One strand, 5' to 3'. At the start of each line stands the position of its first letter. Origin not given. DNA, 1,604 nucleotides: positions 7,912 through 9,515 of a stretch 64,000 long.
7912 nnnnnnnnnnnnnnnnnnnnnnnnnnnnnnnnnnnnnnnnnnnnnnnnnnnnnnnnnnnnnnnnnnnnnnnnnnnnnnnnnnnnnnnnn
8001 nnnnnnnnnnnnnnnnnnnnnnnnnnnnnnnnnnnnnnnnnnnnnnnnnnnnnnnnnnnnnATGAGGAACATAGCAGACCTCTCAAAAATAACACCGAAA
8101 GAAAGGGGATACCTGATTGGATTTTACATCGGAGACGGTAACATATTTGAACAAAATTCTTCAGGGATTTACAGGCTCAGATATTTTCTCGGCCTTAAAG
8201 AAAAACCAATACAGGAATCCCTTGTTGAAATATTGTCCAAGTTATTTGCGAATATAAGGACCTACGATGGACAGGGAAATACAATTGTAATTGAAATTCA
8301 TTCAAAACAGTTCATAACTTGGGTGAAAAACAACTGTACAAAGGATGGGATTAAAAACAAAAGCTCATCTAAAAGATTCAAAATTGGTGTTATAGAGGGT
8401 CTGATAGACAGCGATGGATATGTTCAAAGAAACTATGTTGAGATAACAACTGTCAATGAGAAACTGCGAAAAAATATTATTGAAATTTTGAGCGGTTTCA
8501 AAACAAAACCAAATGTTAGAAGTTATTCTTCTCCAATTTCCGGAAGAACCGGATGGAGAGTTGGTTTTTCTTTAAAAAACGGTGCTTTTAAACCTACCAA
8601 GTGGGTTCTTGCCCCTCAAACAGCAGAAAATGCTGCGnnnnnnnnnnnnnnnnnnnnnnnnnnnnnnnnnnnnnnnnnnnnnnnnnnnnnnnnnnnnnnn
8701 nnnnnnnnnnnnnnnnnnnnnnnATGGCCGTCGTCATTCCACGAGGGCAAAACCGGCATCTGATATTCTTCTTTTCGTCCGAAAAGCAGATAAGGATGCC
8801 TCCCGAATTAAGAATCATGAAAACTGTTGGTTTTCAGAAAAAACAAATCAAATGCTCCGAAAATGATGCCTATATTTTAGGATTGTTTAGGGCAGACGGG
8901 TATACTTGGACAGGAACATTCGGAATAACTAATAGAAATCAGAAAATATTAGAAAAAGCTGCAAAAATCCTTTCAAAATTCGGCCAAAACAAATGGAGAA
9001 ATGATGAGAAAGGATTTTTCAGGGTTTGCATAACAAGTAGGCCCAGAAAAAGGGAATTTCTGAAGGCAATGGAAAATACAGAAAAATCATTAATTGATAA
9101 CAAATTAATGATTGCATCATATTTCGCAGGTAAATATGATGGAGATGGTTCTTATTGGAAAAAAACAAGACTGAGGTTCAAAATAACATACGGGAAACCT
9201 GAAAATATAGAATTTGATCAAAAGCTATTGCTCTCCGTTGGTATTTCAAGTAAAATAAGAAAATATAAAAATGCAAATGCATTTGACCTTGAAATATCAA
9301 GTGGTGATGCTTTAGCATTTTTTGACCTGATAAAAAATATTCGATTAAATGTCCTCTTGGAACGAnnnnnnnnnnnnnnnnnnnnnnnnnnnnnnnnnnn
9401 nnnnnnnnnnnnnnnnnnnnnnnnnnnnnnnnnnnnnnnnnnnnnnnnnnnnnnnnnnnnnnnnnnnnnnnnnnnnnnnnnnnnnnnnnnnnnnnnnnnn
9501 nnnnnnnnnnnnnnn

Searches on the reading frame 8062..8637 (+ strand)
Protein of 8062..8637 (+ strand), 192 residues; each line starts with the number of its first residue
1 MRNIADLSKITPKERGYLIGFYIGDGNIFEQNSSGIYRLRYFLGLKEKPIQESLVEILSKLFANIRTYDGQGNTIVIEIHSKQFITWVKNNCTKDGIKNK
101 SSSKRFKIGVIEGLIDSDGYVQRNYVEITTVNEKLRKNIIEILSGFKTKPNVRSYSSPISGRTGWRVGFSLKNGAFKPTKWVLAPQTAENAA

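Call 79: search_protein_families(library=pfam, proteins=[window:8062-8637:+], max_evalue=0.001)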
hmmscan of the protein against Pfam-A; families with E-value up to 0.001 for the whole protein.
window:8062-8637:+ (192 aa): 2 families
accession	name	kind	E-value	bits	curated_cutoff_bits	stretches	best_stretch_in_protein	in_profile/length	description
PF14528.11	LAGLIDADG_3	-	1.3e-11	45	22.5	1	107-166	3-65/82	LAGLIDADG-like domain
PF05204.19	Hom_end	-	0.00049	20.6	21.1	0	111-142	18-52/110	Homing endonuclease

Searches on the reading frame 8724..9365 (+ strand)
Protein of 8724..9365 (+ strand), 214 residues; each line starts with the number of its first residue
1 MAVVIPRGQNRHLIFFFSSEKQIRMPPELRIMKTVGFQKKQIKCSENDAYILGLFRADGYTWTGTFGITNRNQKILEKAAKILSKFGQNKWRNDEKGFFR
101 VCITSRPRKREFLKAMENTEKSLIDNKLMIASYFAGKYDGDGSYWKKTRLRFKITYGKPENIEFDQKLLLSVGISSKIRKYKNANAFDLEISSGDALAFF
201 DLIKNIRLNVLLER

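Call 79: search_protein_families(library=pfam, proteins=[window:8724-9365:+], max_evalue=0.001)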
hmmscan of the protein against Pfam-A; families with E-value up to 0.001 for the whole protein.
window:8724-9365:+ (214 aa): 1 family
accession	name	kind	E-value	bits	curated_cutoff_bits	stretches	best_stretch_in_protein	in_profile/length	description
PF14528.11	LAGLIDADG_3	-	2.1e-13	50.8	22.5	2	130-203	3-81/82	LAGLIDADG-like domain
